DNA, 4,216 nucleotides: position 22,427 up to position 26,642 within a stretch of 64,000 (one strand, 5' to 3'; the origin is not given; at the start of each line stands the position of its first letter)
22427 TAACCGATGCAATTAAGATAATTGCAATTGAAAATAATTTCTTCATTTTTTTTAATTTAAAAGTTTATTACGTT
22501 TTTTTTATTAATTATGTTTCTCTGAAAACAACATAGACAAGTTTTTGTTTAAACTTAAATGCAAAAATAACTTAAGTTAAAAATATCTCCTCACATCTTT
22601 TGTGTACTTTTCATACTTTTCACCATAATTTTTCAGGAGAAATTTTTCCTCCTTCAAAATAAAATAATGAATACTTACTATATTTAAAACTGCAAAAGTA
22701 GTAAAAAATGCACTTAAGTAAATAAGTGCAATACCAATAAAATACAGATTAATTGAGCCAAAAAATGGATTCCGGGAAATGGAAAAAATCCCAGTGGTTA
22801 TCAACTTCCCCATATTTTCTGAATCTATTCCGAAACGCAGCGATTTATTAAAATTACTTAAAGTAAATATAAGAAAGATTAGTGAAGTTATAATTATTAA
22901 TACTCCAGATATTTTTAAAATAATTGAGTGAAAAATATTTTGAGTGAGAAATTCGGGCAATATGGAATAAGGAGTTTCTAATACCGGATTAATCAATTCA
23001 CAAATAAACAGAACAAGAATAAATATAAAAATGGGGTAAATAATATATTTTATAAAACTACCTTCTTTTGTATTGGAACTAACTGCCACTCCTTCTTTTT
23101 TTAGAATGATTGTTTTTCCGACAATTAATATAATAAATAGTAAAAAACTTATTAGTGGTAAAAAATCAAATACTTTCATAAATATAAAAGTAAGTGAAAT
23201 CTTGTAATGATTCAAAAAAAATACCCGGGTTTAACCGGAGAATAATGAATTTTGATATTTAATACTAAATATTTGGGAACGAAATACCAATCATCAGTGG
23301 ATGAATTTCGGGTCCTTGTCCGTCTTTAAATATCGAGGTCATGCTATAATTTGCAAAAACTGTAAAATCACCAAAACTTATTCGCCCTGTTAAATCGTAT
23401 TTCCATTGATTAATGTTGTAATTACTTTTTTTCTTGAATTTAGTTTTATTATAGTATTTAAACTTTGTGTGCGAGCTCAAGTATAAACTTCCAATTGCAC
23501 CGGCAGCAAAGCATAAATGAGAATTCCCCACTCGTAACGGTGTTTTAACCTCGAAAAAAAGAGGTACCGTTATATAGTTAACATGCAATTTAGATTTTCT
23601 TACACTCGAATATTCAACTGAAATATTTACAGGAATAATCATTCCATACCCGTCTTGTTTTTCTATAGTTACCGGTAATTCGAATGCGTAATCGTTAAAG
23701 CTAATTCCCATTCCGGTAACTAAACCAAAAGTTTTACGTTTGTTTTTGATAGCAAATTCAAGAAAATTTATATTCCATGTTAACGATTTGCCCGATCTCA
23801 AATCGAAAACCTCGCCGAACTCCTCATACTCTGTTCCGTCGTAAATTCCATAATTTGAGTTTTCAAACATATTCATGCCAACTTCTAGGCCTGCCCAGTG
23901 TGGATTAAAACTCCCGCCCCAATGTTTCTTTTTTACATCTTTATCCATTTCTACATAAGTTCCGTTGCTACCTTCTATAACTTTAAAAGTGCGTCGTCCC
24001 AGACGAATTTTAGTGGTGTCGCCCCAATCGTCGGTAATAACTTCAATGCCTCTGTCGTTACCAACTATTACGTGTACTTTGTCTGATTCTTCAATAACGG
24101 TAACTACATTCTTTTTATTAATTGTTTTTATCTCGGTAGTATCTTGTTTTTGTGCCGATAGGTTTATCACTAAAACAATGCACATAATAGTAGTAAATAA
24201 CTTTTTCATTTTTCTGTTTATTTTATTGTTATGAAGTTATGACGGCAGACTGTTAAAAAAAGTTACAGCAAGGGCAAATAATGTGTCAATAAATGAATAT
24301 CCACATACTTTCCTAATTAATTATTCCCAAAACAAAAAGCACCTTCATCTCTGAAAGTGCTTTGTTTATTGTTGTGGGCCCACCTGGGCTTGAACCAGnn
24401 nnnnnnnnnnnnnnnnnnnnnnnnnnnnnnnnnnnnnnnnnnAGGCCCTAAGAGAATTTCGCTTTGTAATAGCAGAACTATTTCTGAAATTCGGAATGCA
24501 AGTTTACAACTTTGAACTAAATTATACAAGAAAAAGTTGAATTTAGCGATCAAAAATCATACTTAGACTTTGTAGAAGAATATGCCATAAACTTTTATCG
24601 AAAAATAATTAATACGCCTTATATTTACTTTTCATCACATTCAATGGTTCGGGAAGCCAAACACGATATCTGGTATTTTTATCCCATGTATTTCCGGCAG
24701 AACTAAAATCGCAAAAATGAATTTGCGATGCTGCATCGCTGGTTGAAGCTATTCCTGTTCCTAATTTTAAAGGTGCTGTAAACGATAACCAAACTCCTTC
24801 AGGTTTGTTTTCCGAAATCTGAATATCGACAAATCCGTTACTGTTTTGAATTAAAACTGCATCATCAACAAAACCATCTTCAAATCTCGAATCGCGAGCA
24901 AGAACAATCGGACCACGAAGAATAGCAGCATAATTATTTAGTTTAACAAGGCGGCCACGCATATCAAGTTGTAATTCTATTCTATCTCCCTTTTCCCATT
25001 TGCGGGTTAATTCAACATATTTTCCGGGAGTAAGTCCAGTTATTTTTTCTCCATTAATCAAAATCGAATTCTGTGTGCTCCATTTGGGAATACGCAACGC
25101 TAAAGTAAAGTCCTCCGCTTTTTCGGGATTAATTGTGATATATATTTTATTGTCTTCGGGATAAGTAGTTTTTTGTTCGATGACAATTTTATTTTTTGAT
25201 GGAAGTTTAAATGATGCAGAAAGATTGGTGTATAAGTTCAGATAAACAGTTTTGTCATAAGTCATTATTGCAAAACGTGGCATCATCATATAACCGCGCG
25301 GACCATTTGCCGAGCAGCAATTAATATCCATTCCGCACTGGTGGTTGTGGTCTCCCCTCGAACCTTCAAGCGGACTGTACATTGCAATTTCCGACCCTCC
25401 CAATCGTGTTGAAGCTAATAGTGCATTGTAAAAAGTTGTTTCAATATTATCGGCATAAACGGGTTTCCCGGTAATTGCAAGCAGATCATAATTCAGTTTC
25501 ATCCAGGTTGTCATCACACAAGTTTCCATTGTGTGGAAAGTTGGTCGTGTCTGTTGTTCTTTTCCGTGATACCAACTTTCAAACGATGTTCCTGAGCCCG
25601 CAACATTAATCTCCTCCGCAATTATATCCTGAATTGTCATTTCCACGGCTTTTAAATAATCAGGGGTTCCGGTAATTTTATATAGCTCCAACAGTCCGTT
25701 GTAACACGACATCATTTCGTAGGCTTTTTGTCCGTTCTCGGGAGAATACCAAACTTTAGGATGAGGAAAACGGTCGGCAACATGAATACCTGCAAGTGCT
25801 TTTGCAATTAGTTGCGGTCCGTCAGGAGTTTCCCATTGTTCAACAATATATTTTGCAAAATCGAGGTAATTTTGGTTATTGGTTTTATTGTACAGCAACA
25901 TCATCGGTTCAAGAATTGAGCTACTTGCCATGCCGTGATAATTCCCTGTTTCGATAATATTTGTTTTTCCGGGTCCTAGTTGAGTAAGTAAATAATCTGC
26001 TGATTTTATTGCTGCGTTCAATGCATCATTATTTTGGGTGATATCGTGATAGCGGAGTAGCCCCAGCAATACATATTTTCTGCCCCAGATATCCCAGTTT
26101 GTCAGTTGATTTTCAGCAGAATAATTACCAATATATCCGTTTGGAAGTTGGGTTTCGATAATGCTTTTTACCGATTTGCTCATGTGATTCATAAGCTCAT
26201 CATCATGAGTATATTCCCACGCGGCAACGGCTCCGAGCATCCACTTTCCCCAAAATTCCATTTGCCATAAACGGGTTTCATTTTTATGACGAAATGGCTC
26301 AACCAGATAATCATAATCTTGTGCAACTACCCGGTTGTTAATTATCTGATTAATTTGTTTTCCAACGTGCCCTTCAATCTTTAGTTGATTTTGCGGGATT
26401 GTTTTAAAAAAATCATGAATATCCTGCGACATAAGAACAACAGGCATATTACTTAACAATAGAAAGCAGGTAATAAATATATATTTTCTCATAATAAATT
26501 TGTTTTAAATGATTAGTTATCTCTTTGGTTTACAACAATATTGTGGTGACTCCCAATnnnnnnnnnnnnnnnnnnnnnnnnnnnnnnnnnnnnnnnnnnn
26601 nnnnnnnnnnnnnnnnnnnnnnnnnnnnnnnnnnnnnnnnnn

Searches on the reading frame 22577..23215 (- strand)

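Call 97: search_protein_families(library=pfam, proteins=[window:22577-23215:-], max_evalue=0.001)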
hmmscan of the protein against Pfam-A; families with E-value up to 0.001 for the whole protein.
window:22577-23215:- (212 aa): 2 families
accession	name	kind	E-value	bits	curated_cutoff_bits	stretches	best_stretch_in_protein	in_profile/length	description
PF04191.18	PEMT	-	2.3e-11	44.5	25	1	102-199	4-104/105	Phospholipid methyltransferase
PF06966.17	DUF1295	-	0.00016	21.7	20.4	1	100-207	117-234/235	Protein of unknown function (DUF1295)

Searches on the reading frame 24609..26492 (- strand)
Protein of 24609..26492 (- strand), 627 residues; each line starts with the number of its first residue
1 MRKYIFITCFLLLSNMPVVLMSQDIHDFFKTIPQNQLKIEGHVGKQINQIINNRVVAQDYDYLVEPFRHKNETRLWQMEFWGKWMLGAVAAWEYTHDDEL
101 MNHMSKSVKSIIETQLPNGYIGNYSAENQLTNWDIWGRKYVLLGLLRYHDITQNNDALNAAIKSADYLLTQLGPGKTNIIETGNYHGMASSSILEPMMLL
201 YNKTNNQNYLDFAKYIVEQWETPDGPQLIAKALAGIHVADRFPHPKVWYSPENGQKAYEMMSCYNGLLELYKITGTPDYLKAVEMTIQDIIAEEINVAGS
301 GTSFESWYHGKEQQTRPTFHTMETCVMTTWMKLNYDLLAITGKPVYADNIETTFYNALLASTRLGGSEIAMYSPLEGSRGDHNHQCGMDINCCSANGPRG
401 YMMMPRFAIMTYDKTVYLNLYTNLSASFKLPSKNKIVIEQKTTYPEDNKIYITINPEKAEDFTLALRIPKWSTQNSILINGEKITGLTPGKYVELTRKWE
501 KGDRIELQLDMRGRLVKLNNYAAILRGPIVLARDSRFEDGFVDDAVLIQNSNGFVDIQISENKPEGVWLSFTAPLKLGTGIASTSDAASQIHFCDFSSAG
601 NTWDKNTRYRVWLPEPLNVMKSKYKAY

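Call 16: search_protein_families(library=pfam, proteins=[window:24609-26492:-], max_evalue=0.001)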
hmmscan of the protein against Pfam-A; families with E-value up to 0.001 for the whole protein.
window:24609-26492:- (627 aa): 3 families
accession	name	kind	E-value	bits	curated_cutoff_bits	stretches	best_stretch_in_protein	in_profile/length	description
PF07944.18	Beta-AFase-like_GH127_cat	-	3e-35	122.4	24.9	1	71-400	50-370/376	Beta-L-arabinofuranosidase, GH127 catalytic domain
PF20736.2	Glyco_hydro127M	-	5.6e-25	87.7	24.2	1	415-511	1-95/95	Beta-L-arabinofuranosidase, GH127 middle domain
PF07470.19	Glyco_hydro_88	-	5e-05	22.9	26.6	0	255-297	26-68/352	Glycosyl Hydrolase Family 88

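Call 31: search_protein_families(library=ncbifam, proteins=[window:24609-26492:-], max_evalue=0.00001)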
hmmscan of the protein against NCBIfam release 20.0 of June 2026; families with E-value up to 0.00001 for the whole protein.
window:24609-26492:- (627 aa): 1 family
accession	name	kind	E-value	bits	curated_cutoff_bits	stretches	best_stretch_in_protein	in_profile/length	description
NF049879.1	AcerHdlse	equivalog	8.3e-42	143.5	950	1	310-533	328-567/657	aceric acid hydrolase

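Call 65: search_dna_similar(query=window:24609-26492:-, collection=plasmids, mode=protein, max_rows=12)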
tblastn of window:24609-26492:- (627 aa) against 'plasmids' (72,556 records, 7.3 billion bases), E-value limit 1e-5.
Records with a match: 275; places in all: 299; records where one place covers at least 80% of the query: 8.
Best place of each record, by identity: <60% 275.
By first word of the organism name: Rhizobium 92; Sinorhizobium 78; Agrobacterium 18; Hymenobacter 6; Novosphingobium 6; Streptomyces 5; Chondrinema 5; Mesorhizobium 5; Sphingomonas 4; Deinococcus 3; and 39 more.
By predicted mobility (MOB-suite, as given by PLSDB): non-mobilizable 157; mobilizable 68; conjugative 50.
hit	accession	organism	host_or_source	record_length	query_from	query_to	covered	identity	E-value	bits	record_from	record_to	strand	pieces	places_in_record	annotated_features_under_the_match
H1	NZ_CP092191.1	Deinococcus sp. KNUC1210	Setaria viridis,cell ...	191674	13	530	83%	24.9%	4e-17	115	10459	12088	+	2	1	beta-L-arabinofuranosidase domain-containing protein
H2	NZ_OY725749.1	Parabacteroides distasonis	-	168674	99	613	82%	24.8%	7e-34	216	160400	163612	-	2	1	beta-L-arabinofuranosidase domain-containing protein (x2)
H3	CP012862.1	Persicobacter sp. JZB09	cell culture,soil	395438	70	575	81%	24.3%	2e-29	132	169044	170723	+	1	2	record has no annotation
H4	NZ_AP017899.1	Sphingopyxis sp. FD7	-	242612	71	495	68%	28.1%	6e-41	167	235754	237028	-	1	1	beta-L-arabinofuranosidase domain-containing protein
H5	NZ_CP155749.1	Sphingomonas parapaucimobilis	Chinese cabbage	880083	82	600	83%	22.8%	9e-16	89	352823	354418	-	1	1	glycoside hydrolase family 127 protein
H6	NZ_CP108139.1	Streptomyces sp. NBC_00184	-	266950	90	574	77%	24.3%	1e-25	120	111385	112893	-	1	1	beta-L-arabinofuranosidase domain-containing protein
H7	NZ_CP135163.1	Roseburia sp. 831b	Sus scrofa domesticus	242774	80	532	72%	25.7%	2e-10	72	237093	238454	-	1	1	beta-L-arabinofuranosidase domain-containing protein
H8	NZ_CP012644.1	Rufibacter tibetensis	soil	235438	89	535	71%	25.9%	1e-32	142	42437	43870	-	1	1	glycoside hydrolase family 127 protein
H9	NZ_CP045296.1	Paenibacillus cellulositrophicus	cell culture,Thai soil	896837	82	577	79%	23.3%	7e-18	96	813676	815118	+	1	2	beta-L-arabinofuranosidase domain-containing protein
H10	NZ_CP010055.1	Hymenobacter sp. DG25B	single cell,soil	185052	83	617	85%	21.6%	1e-21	108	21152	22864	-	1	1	glycoside hydrolase family 127 protein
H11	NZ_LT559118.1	Nonomuraea gerenzanensis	-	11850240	108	614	81%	22.7%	1e-19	101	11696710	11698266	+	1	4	none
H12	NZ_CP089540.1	Spirosoma oryzicola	Single cell,Surface layer of rice grains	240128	108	558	72%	25.2%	7e-14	83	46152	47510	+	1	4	beta-L-arabinofuranosidase domain-containing protein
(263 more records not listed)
